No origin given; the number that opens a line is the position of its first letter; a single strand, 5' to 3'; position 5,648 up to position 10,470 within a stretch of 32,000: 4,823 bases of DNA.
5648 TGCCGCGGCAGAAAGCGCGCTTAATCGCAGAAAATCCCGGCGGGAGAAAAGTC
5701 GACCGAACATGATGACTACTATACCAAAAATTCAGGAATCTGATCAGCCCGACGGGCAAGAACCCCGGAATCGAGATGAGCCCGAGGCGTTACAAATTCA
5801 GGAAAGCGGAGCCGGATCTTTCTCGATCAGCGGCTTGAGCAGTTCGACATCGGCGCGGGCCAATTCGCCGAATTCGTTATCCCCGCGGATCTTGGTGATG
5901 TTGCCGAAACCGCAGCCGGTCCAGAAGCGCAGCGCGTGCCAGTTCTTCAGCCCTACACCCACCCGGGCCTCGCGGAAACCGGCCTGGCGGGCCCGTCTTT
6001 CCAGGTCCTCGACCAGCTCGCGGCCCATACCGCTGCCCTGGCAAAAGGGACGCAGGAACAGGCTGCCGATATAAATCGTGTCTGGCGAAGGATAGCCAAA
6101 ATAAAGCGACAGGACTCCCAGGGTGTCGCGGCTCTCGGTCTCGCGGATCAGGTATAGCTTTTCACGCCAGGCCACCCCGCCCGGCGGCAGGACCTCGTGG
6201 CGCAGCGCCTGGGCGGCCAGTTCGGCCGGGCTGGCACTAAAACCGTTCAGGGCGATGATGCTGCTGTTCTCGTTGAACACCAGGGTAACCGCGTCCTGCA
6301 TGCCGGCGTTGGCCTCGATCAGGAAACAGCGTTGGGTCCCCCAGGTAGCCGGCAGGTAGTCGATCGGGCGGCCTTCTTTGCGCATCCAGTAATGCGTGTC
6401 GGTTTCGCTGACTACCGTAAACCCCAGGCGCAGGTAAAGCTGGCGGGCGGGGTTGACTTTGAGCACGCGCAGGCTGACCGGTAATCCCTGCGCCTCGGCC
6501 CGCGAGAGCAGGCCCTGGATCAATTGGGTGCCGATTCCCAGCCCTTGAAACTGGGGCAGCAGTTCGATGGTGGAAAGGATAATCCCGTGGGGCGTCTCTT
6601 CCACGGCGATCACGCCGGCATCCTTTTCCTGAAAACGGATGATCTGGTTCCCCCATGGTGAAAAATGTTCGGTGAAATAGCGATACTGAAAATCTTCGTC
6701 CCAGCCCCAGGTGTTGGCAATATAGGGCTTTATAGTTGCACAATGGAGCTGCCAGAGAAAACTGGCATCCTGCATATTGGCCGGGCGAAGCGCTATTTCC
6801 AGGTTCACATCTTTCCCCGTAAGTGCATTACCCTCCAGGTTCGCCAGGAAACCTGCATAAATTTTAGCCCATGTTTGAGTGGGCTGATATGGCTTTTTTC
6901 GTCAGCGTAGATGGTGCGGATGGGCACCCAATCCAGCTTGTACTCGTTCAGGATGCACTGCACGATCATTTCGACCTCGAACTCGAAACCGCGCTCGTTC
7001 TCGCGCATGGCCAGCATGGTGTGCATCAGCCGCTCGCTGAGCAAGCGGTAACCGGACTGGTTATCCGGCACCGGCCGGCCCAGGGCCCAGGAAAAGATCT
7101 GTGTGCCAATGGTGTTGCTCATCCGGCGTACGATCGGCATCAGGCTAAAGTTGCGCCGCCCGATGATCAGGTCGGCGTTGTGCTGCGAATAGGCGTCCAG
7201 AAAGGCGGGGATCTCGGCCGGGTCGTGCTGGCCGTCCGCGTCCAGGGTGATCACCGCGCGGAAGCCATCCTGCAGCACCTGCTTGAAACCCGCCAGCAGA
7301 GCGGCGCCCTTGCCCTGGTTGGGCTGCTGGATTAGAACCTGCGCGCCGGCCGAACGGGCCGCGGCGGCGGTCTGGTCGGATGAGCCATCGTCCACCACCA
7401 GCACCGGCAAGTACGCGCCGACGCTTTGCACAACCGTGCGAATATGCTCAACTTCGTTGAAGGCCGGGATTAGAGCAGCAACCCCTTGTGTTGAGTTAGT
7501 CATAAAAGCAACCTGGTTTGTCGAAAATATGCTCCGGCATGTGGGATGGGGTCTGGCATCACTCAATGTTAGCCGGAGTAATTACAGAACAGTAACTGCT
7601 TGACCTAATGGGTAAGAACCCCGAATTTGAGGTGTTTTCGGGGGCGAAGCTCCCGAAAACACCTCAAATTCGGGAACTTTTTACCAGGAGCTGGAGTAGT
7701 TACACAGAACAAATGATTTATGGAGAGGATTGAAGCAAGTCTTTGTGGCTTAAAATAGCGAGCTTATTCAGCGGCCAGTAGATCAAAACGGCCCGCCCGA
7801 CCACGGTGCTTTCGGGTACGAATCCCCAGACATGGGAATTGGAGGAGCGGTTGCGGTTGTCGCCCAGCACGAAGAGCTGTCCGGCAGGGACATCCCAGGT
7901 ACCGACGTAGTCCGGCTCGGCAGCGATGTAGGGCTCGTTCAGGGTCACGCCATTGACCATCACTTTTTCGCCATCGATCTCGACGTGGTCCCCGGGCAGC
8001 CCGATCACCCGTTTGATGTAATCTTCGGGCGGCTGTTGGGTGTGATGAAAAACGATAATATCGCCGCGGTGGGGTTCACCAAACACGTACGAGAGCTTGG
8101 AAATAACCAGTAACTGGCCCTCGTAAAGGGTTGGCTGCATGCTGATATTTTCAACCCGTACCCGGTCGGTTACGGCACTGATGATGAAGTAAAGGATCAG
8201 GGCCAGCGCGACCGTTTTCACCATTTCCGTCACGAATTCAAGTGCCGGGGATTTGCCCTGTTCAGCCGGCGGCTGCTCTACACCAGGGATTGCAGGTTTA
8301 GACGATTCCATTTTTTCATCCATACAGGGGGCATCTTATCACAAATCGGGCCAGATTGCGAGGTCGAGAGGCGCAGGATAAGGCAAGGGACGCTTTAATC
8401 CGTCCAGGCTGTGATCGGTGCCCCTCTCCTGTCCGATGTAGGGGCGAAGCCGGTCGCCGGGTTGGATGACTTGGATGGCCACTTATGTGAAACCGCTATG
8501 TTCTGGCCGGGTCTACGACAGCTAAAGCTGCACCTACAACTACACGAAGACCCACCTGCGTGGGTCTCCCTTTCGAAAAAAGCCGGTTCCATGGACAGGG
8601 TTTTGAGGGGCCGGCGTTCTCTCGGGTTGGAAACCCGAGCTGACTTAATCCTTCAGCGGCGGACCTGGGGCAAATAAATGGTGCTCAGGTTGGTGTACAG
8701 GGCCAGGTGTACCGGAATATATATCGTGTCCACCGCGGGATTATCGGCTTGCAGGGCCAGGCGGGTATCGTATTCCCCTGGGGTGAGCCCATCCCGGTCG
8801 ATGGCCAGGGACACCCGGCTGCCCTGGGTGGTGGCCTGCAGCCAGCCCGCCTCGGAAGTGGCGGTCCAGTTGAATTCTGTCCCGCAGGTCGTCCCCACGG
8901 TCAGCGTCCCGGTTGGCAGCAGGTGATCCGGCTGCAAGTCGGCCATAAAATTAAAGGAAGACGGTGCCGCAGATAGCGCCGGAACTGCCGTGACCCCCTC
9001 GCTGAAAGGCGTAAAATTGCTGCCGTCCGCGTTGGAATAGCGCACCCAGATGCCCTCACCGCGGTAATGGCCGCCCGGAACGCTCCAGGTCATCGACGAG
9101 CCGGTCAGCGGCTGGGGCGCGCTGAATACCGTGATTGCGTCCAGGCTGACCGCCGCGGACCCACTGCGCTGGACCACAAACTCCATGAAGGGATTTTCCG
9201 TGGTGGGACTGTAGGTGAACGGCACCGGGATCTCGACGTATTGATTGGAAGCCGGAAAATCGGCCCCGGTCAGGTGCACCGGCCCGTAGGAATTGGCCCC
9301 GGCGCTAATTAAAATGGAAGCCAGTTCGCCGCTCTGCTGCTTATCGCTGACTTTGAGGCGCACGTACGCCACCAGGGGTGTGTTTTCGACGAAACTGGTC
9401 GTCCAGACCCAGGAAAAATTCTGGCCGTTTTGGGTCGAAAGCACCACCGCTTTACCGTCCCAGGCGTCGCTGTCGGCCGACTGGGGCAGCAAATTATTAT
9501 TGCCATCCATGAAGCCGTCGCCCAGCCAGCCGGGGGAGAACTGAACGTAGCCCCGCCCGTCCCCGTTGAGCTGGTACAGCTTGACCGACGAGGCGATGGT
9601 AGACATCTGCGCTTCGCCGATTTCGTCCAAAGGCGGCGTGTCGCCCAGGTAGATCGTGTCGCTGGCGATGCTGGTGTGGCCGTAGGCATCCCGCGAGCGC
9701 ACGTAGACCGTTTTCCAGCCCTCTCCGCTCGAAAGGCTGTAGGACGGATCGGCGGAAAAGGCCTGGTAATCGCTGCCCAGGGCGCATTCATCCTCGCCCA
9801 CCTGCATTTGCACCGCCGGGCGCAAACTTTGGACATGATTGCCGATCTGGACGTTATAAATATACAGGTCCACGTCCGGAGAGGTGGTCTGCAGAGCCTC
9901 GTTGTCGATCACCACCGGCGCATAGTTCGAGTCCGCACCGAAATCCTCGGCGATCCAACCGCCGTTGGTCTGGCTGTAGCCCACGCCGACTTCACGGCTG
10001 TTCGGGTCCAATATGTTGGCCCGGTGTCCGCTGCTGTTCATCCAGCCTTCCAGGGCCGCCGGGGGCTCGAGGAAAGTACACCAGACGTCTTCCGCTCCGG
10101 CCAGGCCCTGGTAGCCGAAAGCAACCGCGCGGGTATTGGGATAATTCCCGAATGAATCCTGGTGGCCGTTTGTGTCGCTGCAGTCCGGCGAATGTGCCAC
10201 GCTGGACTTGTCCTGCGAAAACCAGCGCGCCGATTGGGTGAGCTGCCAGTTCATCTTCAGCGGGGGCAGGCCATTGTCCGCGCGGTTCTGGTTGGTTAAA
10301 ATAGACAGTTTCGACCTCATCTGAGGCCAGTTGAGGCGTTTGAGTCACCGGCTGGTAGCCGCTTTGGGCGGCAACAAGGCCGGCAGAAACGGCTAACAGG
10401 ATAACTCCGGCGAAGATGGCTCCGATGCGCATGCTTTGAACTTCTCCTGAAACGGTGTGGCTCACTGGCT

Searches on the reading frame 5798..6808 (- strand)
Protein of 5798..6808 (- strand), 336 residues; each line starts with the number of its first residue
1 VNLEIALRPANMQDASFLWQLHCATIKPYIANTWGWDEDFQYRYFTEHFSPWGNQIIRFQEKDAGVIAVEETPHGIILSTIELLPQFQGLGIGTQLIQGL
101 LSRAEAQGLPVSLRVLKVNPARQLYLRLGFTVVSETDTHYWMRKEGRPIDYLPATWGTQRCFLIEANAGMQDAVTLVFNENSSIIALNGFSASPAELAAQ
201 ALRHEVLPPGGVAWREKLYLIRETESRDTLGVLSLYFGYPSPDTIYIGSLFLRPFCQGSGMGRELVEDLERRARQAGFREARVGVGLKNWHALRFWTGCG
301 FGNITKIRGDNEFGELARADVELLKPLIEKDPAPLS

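Call 13: search_protein_families(library=pfam, proteins=[window:5798-6808:-])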
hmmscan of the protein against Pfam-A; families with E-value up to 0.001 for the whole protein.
window:5798-6808:- (336 aa): 5 families
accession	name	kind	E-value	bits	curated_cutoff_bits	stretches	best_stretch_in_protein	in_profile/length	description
PF00583.31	Acetyltransf_1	-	1.8e-21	77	20.7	2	218-301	34-116/116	Acetyltransferase (GNAT) family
PF13673.13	Acetyltransf_10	-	7.5e-17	61.9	23.6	2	60-141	39-118/128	Acetyltransferase (GNAT) domain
PF13508.13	Acetyltransf_7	-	4.2e-15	56.3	27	2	61-131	12-83/84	Acetyltransferase (GNAT) domain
PF08445.16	FR47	-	3.7e-13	49.7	22.1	2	72-138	18-82/86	FR47-like protein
PF14542.12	Acetyltransf_CG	-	3.9e-06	27.3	30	0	62-111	10-60/80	GCN5-related N-acetyl-transferase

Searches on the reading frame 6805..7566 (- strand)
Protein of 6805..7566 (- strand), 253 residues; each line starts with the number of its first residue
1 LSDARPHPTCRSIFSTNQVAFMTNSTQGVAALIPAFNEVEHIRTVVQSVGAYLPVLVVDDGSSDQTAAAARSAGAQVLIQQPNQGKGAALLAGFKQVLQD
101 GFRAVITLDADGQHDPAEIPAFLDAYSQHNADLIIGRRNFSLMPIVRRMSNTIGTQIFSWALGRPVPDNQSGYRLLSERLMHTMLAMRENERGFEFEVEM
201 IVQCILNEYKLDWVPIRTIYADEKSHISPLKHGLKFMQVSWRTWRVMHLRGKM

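Call 13: search_protein_families(library=pfam, proteins=[window:6805-7566:-])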
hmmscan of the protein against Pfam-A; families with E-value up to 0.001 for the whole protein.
window:6805-7566:- (253 aa): 1 family
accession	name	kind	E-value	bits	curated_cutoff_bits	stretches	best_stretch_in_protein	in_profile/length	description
PF00535.33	Glycos_transf_2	-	4.6e-21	75.9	23.3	1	32-151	3-128/168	Glycosyl transferase family 2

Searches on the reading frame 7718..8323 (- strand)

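Call 13: search_protein_families(library=pfam, proteins=[window:7718-8323:-])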
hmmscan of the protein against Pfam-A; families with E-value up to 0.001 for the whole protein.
window:7718-8323:- (201 aa): 2 families
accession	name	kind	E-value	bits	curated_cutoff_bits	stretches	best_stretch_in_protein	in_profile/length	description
PF10502.14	Peptidase_S26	-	1.9e-48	165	22.9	1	32-183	2-168/168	Signal peptidase, peptidase S26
PF00717.28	Peptidase_S24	-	0.00021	21.4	23.3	1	55-116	38-91/116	Peptidase S24-like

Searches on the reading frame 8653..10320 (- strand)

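Call 13: search_protein_families(library=pfam, proteins=[window:8653-10320:-])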
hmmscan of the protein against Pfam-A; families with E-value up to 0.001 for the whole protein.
window:8653-10320:- (555 aa): 2 families
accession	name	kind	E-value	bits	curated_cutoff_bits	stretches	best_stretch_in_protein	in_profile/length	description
PF00188.32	CAP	-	2.1e-12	48.3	21.1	1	8-121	3-108/117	Cysteine-rich secretory protein family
PF19190.6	BACON_2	-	4.3e-05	23.8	25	1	449-519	2-77/94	Viral BACON domain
